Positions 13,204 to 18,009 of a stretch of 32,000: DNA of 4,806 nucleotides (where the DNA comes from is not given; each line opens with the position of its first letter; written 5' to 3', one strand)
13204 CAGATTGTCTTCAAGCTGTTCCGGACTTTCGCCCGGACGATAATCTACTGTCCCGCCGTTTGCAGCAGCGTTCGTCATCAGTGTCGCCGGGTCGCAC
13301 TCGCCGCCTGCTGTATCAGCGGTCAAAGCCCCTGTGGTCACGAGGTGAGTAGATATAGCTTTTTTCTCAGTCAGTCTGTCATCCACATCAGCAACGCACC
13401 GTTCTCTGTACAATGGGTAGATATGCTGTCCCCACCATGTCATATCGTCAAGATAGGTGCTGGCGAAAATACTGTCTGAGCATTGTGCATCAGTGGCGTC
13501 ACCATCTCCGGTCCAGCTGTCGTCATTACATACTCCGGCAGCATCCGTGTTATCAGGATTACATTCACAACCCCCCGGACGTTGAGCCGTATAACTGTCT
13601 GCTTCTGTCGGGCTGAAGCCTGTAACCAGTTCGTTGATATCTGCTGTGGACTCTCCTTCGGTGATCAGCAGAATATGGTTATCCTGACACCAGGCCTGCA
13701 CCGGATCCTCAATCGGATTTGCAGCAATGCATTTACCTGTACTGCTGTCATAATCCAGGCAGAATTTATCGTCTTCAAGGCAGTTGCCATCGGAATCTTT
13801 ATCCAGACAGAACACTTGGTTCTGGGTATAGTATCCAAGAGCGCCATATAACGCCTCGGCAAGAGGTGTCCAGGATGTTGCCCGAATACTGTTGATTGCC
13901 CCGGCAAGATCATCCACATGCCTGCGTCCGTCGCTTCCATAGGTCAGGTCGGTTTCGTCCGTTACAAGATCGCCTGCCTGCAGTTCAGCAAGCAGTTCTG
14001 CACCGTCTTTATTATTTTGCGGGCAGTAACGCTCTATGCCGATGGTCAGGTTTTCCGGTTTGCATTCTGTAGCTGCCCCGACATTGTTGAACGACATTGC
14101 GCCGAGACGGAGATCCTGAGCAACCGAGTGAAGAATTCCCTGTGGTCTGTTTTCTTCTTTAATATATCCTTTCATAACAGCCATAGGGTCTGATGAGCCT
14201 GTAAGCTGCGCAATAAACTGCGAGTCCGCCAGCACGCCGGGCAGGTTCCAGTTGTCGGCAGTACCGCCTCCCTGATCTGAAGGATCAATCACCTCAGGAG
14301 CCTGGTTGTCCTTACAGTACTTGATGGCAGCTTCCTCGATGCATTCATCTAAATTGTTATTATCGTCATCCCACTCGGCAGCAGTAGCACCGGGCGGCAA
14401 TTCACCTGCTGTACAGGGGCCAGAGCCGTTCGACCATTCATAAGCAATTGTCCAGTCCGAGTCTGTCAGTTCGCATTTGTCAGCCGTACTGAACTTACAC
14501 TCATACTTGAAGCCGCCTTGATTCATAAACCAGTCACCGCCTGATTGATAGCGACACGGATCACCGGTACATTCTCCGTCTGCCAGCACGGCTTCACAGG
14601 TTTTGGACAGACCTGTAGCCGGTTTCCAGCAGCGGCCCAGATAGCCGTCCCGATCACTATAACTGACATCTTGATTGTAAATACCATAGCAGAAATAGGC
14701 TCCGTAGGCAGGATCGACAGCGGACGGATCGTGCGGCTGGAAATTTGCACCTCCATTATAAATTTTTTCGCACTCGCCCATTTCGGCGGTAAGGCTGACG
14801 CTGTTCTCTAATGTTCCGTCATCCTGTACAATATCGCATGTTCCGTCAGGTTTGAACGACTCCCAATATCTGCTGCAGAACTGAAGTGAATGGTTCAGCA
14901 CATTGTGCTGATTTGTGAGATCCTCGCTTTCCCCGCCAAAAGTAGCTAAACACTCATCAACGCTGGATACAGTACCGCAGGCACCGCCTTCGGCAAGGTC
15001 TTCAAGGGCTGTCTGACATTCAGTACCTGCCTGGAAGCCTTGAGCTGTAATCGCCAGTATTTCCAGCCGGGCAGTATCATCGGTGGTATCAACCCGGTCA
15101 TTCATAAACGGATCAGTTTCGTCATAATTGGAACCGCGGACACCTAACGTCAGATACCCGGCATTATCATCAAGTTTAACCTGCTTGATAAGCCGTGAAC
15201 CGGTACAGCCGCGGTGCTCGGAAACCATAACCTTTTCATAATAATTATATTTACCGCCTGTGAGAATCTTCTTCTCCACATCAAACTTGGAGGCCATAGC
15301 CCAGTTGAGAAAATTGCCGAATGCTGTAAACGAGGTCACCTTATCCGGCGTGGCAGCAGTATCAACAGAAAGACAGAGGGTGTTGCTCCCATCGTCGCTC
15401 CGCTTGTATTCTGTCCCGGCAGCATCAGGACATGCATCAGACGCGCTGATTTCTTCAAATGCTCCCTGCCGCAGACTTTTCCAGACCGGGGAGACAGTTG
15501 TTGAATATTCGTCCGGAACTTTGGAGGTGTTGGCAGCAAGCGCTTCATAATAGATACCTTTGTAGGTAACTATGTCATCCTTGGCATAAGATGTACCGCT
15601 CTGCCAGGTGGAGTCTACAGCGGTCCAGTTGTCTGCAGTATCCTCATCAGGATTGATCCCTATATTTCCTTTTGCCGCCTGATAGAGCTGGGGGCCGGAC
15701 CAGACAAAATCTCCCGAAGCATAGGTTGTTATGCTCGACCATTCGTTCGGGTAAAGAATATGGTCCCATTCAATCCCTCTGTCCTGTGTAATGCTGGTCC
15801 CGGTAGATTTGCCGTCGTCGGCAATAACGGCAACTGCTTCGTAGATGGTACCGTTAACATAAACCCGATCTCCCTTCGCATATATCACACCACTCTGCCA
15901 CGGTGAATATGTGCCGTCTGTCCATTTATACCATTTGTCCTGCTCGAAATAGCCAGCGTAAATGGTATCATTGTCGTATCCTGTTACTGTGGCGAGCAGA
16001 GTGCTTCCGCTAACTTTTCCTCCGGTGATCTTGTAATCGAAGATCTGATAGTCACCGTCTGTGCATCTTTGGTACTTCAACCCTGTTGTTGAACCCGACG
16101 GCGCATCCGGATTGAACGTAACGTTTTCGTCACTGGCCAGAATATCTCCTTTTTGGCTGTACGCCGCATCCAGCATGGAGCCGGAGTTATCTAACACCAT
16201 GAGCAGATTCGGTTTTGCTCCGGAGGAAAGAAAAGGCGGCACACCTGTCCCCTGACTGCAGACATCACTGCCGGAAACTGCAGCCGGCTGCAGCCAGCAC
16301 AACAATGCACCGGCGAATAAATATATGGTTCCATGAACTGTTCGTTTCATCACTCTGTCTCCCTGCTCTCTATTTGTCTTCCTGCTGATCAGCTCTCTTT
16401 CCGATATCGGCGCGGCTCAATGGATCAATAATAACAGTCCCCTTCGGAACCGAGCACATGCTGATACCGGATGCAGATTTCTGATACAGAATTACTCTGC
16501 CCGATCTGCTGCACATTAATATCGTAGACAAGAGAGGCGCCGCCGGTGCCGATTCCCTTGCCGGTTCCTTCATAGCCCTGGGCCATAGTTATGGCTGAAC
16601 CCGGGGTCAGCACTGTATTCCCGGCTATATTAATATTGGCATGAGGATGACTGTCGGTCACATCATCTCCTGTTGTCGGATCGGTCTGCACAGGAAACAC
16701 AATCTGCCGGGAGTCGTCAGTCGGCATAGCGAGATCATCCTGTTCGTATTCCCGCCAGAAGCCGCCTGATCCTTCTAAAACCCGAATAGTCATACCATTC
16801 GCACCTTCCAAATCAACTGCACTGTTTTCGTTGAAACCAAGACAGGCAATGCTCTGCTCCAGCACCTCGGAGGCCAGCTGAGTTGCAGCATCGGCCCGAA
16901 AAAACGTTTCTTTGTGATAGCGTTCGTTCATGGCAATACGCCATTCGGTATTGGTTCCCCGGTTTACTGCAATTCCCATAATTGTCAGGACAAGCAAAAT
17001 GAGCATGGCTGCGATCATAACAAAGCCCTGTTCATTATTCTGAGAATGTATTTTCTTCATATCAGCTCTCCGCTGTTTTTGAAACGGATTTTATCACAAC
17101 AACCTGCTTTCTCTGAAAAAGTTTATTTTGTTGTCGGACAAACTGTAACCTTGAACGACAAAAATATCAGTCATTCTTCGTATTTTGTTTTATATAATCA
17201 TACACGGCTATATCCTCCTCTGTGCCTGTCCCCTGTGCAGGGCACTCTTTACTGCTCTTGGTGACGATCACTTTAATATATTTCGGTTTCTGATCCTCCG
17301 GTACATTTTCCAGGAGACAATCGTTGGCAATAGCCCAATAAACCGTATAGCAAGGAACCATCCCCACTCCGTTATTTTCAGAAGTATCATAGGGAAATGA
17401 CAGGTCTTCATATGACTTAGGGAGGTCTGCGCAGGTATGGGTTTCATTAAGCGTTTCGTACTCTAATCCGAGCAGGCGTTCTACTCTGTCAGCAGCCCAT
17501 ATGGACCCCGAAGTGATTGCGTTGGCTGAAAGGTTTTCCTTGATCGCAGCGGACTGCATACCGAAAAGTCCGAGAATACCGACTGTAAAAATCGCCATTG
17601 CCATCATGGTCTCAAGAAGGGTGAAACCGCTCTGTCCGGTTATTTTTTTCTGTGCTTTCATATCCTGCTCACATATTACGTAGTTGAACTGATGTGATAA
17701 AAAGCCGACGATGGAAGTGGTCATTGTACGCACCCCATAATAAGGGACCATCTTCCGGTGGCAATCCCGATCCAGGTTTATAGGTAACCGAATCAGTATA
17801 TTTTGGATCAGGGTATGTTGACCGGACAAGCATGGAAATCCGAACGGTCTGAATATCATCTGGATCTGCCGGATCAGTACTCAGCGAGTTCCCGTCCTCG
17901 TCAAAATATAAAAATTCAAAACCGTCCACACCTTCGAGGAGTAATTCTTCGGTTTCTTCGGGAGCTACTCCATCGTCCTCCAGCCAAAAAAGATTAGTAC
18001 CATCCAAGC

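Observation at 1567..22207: Two tandem minor-pilin + giant PilY1 modules with a separating terminator, next to a sigma-54 two-component pair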

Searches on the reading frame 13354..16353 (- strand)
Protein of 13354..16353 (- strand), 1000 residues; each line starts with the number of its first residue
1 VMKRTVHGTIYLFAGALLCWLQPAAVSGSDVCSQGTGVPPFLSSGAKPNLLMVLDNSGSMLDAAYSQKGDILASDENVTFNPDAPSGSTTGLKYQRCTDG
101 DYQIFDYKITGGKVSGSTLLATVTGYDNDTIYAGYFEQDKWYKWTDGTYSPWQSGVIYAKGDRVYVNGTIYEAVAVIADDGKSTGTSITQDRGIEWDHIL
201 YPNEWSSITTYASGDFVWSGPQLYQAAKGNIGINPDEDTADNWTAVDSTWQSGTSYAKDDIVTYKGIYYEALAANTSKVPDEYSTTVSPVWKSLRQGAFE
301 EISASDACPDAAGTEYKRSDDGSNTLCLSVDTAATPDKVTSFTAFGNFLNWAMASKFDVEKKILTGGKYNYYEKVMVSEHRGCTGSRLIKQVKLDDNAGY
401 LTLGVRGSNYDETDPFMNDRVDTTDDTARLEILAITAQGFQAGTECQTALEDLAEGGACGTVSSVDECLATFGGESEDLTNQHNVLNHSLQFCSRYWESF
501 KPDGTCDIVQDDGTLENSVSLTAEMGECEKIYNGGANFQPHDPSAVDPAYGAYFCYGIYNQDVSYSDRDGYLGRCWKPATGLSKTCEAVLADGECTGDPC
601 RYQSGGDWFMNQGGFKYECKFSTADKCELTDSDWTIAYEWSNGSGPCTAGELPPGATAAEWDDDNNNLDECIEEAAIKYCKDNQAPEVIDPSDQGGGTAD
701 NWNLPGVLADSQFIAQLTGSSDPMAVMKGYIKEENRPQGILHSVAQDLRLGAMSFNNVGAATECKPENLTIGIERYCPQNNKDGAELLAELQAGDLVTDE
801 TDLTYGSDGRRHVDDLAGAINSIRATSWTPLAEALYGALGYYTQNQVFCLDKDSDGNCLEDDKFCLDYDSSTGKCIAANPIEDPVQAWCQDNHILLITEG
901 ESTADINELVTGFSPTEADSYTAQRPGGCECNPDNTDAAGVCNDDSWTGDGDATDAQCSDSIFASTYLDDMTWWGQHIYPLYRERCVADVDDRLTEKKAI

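Call 73: predict_structure(alignment_id=A3)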
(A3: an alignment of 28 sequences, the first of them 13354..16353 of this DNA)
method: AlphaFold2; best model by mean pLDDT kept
length: 1000 residues; sequences in the alignment: 28
mean_pLDDT: 71.2   pTM: 0.70
mean pLDDT of the five models: 71.2, 68.0, 66.6, 62.7, 61.6
residues with pLDDT >= 90: 66; 70-90: 531; 50-70: 291; < 50: 112
segments of 3 or more residues with pLDDT < 50: 1-29, 34-44, 59-68, 282-287, 686-700, 770-773, 878-880, 916-918, 951-964
pLDDT, mean of each block of 10 residues (from residue 1): 31 44 41 47 64 68 47 66 76 60 78 78 77 86 90 91 87 86 82 84 73 84 81 61 83 86 87 75 49 88 86 85 78 87 92 71 62 81 63 84 81 62 85 81 66 57 68 58 76 71 54 51 84 69 64 78 73 83 70 79 86 84 72 80 75 75 76 84 51 41 57 55 84 82 85 72 57 52 76 67 58 79 62 83 80 69 61 54 76 79 62 57 71 75 64 41 57 74 78 82
secondary structure, 60 per line:
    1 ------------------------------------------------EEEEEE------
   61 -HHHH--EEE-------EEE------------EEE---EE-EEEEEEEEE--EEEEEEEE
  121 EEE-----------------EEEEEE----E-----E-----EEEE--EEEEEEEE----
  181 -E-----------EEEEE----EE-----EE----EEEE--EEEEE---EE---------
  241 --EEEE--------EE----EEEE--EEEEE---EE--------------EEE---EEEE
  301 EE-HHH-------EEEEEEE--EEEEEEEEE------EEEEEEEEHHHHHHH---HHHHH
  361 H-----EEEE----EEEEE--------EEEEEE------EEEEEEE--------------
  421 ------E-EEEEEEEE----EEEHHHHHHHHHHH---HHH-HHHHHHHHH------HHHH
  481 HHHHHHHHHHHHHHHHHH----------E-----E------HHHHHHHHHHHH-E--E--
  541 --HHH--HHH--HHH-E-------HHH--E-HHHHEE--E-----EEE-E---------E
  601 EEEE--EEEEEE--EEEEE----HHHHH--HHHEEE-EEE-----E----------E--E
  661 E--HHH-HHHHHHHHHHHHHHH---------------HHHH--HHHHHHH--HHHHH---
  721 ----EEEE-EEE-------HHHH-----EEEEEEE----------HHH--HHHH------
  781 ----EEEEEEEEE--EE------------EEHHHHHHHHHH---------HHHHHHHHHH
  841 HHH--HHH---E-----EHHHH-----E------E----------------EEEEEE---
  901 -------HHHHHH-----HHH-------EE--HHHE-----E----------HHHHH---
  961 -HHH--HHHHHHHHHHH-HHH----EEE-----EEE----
elements in order (helices of 4 or more, strands of 3 or more residues): E49-54 H62-65 E68-70 E78-80 E93-95 E102-110 E113-123 E141-146 E163-166 E169-176 E194-198 E216-219 E222-226 E243-246 E261-264 E267-271 E291-293 E297-302 E314-320 E323-331 E338-345 H346-352 H356-361 E367-370 E375-379 E388-393 E400-406 E429-436 E441-443 H444-454 H462-470 H477-498 H522-533 H572-575 E586-588 E600-604 E607-612 E615-619 H624-628 E634-636 E638-640 H668-682 H698-701 H704-710 H713-717 E725-728 E730-732 H740-743 E749-755 H771-774 E785-793 H812-821 H831-843 H859-862 E892-897 H908-913 H953-957 H967-977 E986-988 E994-996

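Call 76: fold_search(model_id=the predicted structure, library=pdb)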
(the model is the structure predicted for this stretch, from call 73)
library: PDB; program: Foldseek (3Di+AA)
matches with E <= 10: 192; with E <= 0.001: 3
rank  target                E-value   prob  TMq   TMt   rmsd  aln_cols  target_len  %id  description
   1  3wx7_A                3.5e-04  1.00  0.07  0.14   6.8        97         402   23  Crystal structure of COD (released 2014-12-03)
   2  9jeo_A                6.1e-04  1.00  0.07  0.13   7.3        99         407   23  Chito oligosaccharide deacetylase from vibrio campbellii (VhCOD) in complex with N-acetyl-beta-D-glucosaminyl-1,4-D-gl (released 2025-09-10)
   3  9jt0_A                8.0e-04  1.00  0.07  0.14   6.9        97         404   26  Chito oligosaccharide deacetylase from vibrio campbellii (VhCOD) complex with Chitobiose (released 2025-10-01)
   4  8yfp_A                1.4e-03  1.00  0.07  0.14   6.8        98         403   24  Chito oligosaccharide deacetylase from vibrio campbellii (VhCOD) (released 2025-02-26)
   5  8yfp_B                1.5e-03  1.00  0.07  0.14   6.8        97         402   24  Chito oligosaccharide deacetylase from vibrio campbellii (VhCOD) (released 2025-02-26)
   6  4ny2_A                1.5e-03  1.00  0.07  0.14   6.9        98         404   22  Structure of Vibrio cholerae chitin de-N-acetylase in complex with acetate ion (ACT) in P 21 (released 2014-08-13)
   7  9jeo_D                1.6e-03  1.00  0.07  0.14   6.8        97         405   24  Chito oligosaccharide deacetylase from vibrio campbellii (VhCOD) in complex with N-acetyl-beta-D-glucosaminyl-1,4-D-gl (released 2025-09-10)
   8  9jen_A                2.3e-03  1.00  0.07  0.14   6.8        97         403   24  Chito oligosaccharide deacetylase from vibrio campbellii (VhCOD) complex Tetraacetyl-Chitotetraose Oligosaccharide (Gl (released 2025-09-10)
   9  4nyu                  2.5e-03  1.00  0.07  0.14   6.8        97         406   26  Structure of Vibrio cholerae chitin de-N-acetylase in complex with acetate ion (ACT) in C 2 2 21 (released 2014-08-13)
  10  4nz4_A                2.9e-03  1.00  0.07  0.14   6.8        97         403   25  Structure of Vibrio cholerae chitin de-N-acetylase in complex with 2-(ACETYLAMINO)-2-DEOXY-A-D-GLUCOPYRANOSE (NDG) and (released 2014-08-13)
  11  4nyy_A                2.9e-03  1.00  0.07  0.14   7.0        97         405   24  Structure of Vibrio cholerae chitin de-N-acetylase in complex with acetate ion (ACT) in P 2 21 21 (released 2014-08-13)
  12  8yh4_A                3.2e-03  1.00  0.07  0.14   6.8        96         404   25  Chito oligosaccharide deacetylase from vibrio campbellii (VhCOD) in complex with chitosanbiose (GlcN)2 (released 2025-03-05)
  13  8fqc_Q1               4.4e-03  0.97  0.06  0.23  12.6       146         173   18  Structure of baseplate with receptor binding complex of Agrobacterium phage Milano (released 2024-01-31)
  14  4nyy_C                5.2e-03  1.00  0.07  0.14   6.9        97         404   25  Structure of Vibrio cholerae chitin de-N-acetylase in complex with acetate ion (ACT) in P 2 21 21 (released 2014-08-13)
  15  4ny2_B                5.5e-03  1.00  0.07  0.14   6.7        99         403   23  Structure of Vibrio cholerae chitin de-N-acetylase in complex with acetate ion (ACT) in P 21 (released 2014-08-13)
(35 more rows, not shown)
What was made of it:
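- On Carbohydrate-binding module family 5/12: Foldseek hits 3WX7, 9JEO and 4NY2 at probability 1.0 (call 76).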

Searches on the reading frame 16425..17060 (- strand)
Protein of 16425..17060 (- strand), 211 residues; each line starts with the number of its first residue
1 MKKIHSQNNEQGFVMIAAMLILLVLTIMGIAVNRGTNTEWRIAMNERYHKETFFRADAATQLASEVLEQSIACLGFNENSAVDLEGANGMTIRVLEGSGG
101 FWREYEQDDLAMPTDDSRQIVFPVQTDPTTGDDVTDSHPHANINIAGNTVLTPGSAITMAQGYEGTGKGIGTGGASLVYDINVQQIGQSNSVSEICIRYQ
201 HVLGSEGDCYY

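Call 5: search_protein_families(library=pfam, proteins=[window:16425-17060:-], max_evalue=0.01)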
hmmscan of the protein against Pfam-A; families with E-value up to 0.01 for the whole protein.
window:16425-17060:- (211 aa): 1 family
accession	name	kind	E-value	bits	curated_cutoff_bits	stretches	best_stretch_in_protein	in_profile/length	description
PF14341.11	PilX_N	-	2.5e-07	31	25.5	1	11-59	1-49/51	PilX N-terminal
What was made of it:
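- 16425..17060 (-): Module A PilX-like minor pilin (no Glu5). PilX_N, 31 bits (cut-off 25.5) (call 5).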

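Call 7: search_protein_families(library=ncbifam, proteins=[window:16425-17060:-], max_evalue=0.01)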
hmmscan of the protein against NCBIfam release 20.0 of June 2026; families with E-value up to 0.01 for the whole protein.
window:16425-17060:- (211 aa): 1 family
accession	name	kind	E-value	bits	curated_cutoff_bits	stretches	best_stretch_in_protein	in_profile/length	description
NF037980.1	T2SS_GspK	equivalog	0.002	17.7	130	1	10-70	1-61/307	type II secretion system minor pseudopilin GspK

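Call 14: find_encoding_contigs(protein=window:16425-17060:-, flank=10000, max_places=6)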
Protein window:16425-17060:- (211 aa): 2 contigs read that carry it; 2 places shown.
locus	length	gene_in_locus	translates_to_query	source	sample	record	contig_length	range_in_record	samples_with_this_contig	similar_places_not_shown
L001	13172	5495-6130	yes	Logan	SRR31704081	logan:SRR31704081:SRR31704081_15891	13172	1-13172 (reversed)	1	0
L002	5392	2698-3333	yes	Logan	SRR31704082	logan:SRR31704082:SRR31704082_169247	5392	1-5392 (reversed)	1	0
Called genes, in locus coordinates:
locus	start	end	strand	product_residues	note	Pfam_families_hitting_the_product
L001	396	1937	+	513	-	PF00512:HisKA, PF02518:HATPase_c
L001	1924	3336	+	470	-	PF00072:Response_reg, PF00158:Sigma54_activat, PF14532:Sigma54_activ_2, PF25601:AAA_lid_14, PF02954:HTH_8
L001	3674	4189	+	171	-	PF07963:N_methyl (faint), PF12019:GspH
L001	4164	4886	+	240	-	PF07963:N_methyl, PF16074:PilW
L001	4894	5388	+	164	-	PF07963:N_methyl (weak)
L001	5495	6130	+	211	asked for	PF14341:PilX_N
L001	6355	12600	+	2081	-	PF28373:PilY1_homolog_dom (faint), PF02839:CBM_5_12 (weak)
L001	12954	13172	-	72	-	?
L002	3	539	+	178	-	?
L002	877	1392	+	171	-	PF07963:N_methyl (faint), PF12019:GspH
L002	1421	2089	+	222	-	PF07963:N_methyl, PF16074:PilW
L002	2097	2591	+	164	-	PF07963:N_methyl (weak)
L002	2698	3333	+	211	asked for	PF14341:PilX_N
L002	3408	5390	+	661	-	?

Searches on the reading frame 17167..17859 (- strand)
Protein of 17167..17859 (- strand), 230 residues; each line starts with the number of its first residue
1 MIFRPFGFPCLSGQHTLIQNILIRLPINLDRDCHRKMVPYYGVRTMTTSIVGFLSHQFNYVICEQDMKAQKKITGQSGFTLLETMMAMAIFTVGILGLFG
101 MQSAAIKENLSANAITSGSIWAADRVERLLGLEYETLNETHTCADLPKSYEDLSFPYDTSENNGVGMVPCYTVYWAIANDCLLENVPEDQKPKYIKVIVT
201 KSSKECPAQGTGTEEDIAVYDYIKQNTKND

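Call 5: search_protein_families(library=pfam, proteins=[window:17167-17859:-], max_evalue=0.01)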
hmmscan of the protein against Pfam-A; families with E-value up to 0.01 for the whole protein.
window:17167-17859:- (230 aa): 1 family
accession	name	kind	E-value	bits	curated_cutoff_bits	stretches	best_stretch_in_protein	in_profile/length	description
PF07963.17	N_methyl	-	2.6e-06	27.2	21.2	1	75-99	3-27/27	Prokaryotic N-terminal methylation motif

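Call 7: search_protein_families(library=ncbifam, proteins=[window:17167-17859:-], max_evalue=0.01)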
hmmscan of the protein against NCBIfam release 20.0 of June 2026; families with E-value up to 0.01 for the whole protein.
window:17167-17859:- (230 aa): 5 families
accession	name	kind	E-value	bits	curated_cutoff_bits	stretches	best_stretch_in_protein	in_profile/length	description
TIGR02523.1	type_IV_pilV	equivalog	1.1e-08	35.6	52.2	1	76-130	1-55/139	type IV pilus modification protein PilV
TIGR02532.1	IV_pilin_GFxxxE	domain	4.3e-05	23.2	16.3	1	76-97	1-22/24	prepilin-type N-terminal cleavage/methylation domain-containing protein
TIGR01707.1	gspI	equivalog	0.0025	18.3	44.35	1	78-104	1-27/101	type II secretion system minor pseudopilin GspI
NF041002.1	pilin_ComGF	equivalog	0.0051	17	80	1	76-109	1-34/139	competence type IV pilus minor pilin ComGF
NF007800.0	PRK10506.1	equivalog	0.0058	16.5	158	0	71-102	3-35/163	prepilin peptidase-dependent protein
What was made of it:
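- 17167..17661 (-): Module A PilV-like minor pilin (164 aa from ATG 17661; the longer 230-aa ORF overlaps pilW). TIGR02523 PilV is the best match, E=1.1e-8, below cut-off (call 7).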
